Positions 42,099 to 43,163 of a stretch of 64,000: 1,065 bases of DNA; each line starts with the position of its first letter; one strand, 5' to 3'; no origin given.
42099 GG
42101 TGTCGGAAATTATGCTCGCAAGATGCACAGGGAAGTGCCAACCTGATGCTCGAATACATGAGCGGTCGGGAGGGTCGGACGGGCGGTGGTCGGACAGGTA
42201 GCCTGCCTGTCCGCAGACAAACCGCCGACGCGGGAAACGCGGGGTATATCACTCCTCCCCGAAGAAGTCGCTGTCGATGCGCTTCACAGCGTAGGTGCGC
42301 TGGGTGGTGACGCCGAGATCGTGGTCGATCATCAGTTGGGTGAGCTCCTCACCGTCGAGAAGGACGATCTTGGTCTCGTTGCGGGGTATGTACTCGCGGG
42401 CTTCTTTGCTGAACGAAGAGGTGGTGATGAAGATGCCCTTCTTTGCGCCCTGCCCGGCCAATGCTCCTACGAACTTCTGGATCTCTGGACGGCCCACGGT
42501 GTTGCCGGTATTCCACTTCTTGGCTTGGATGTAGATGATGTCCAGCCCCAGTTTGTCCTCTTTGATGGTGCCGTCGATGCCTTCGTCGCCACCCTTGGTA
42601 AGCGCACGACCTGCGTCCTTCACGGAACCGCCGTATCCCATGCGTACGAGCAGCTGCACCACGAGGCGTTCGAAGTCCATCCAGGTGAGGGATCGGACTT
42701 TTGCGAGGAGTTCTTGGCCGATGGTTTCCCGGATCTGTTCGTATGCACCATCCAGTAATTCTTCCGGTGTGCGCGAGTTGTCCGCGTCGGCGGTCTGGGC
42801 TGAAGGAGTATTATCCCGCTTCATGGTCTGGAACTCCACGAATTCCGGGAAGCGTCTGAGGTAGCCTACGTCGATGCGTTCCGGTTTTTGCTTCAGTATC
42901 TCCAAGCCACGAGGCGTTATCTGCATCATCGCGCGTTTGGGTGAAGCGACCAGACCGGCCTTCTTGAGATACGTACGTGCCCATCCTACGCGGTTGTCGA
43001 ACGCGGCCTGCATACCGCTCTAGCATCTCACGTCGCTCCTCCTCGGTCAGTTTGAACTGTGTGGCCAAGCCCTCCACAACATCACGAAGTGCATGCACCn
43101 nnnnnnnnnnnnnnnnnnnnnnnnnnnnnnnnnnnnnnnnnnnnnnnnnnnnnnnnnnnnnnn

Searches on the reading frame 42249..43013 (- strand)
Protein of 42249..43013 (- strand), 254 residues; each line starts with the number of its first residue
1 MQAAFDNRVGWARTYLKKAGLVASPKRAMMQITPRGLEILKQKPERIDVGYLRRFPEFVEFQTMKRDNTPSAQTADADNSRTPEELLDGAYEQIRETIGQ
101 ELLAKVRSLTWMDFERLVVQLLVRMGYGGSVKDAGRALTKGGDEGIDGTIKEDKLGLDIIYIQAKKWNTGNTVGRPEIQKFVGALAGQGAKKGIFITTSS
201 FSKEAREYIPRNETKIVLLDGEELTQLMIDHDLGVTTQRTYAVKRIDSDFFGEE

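Call 6: search_protein_families(library=pfam, proteins=[window:42249-43013:-], max_evalue=0.01)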
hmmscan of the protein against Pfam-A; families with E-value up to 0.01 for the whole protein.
window:42249-43013:- (254 aa): 4 families
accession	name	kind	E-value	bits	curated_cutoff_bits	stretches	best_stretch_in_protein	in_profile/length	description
PF04471.18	Mrr_cat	-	3.1e-36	124.4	21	1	107-228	2-115/115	Restriction endonuclease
PF14338.12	Mrr_N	-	3.2e-14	53.3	29.5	1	2-41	47-86/87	Mrr N-terminal domain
PF13156.12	Mrr_cat_2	-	2.3e-09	37.6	22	1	139-232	25-118/127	Restriction endonuclease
PF22722.2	NA-iREase1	-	2.8e-09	37.4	27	1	120-225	7-105/106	NACHT-associated inactive Restriction Endonuclease 1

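Call 7: search_protein_families(library=ncbifam, proteins=[window:42249-43013:-], max_evalue=0.01)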
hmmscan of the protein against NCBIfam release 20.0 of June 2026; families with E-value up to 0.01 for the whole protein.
window:42249-43013:- (254 aa): 0 families
